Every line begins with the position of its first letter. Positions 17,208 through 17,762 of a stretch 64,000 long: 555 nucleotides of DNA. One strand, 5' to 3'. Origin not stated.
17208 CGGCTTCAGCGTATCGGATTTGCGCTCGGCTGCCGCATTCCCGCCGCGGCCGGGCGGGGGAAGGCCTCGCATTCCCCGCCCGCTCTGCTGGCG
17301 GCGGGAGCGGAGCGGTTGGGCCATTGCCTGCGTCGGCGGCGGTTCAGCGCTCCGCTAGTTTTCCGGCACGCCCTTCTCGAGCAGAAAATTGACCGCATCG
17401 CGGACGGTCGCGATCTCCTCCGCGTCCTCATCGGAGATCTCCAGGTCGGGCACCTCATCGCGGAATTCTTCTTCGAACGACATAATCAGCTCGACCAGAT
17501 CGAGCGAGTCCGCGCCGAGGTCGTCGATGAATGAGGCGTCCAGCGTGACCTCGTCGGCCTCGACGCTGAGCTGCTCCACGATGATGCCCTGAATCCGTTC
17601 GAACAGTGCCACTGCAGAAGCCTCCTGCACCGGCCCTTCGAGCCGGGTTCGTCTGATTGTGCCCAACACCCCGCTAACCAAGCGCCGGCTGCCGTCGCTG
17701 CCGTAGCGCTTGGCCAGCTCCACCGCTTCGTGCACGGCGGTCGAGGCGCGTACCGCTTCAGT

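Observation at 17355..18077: NusB-like reading frame between fabD and acpP with no canonical start, running in-frame into ACP without a stop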

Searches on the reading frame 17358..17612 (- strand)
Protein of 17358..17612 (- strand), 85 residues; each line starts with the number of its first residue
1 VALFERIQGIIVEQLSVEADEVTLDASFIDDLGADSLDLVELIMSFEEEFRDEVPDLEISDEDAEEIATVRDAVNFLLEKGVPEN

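Call 6: search_protein_families(library=pfam, proteins=[window:17358-17612:-], max_evalue=0.1)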
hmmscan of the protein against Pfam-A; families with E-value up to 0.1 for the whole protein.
window:17358-17612:- (85 aa): 3 families
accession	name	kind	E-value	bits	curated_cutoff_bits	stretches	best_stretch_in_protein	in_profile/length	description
PF00550.31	PP-binding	-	5.1e-12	46.3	20.8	1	5-77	1-67/67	Phosphopantetheine attachment site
PF23297.2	ACP_SdgA_C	-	0.0038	17.7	27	1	10-53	18-60/95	Highly reducing polyketide synthase sdgA, C-terminal ACP domain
PF07377.18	DUF1493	-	0.029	15.5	21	1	12-59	20-66/108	Protein of unknown function (DUF1493)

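Call 7: search_protein_families(library=ncbifam, proteins=[window:17358-17612:-], max_evalue=0.1)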
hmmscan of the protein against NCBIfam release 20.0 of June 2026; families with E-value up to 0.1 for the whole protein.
window:17358-17612:- (85 aa): 18 families
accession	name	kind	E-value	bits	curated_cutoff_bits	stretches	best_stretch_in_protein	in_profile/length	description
NF002148.0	PRK00982.1-2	subfamily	9.7e-31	105.5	71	1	2-80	4-77/79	acyl carrier protein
NF002151.0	PRK00982.1-5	equivalog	5.7e-28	96.9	92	1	4-79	5-75/78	acyl carrier protein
TIGR00517.1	acyl_carrier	equivalog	2.5e-26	91.4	70.45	1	2-79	3-75/77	acyl carrier protein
NF002149.0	PRK00982.1-3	equivalog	4.7e-26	90.5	106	1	5-78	6-74/78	acyl carrier protein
NF002150.0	PRK00982.1-4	subfamily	6.3e-23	80.8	66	1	1-79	4-77/80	acyl carrier protein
NF002147.0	PRK00982.1-1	equivalog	2e-14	53.1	84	1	5-79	10-79/83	acyl carrier protein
NF009104.0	PRK12449.1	equivalog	5.7e-14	51.8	70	1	3-80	6-78/80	acyl carrier protein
NF040636.1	AcpM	exception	1.1e-12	47.7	146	1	5-77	8-75/93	meromycolate extension acyl carrier protein AcpM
NF006031.0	PRK08172.1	equivalog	7.5e-10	39.3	76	1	4-73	6-70/82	acyl carrier protein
NF058660.1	cispen_ACP_AmcB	equivalog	3.2e-08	33.6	80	1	5-75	4-76/80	cispentacin biosynthesis acyl carrier protein AmcB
NF005079.0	PRK06508.1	equivalog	9.7e-08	32.3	83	1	2-58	3-59/93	acyl carrier protein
NF003757.0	PRK05350.1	equivalog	1e-07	32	65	1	3-76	7-75/83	acyl carrier protein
NF005480.0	PRK07081.1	equivalog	5.5e-05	23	72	1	13-79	13-78/83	acyl carrier protein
NF005798.0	PRK07639.1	equivalog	0.0014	19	100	1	4-78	7-79/91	petrobactin biosynthesis protein AsbD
NF004533.0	PRK05883.1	equivalog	0.0029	17.4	72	1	6-50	27-71/100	acyl carrier protein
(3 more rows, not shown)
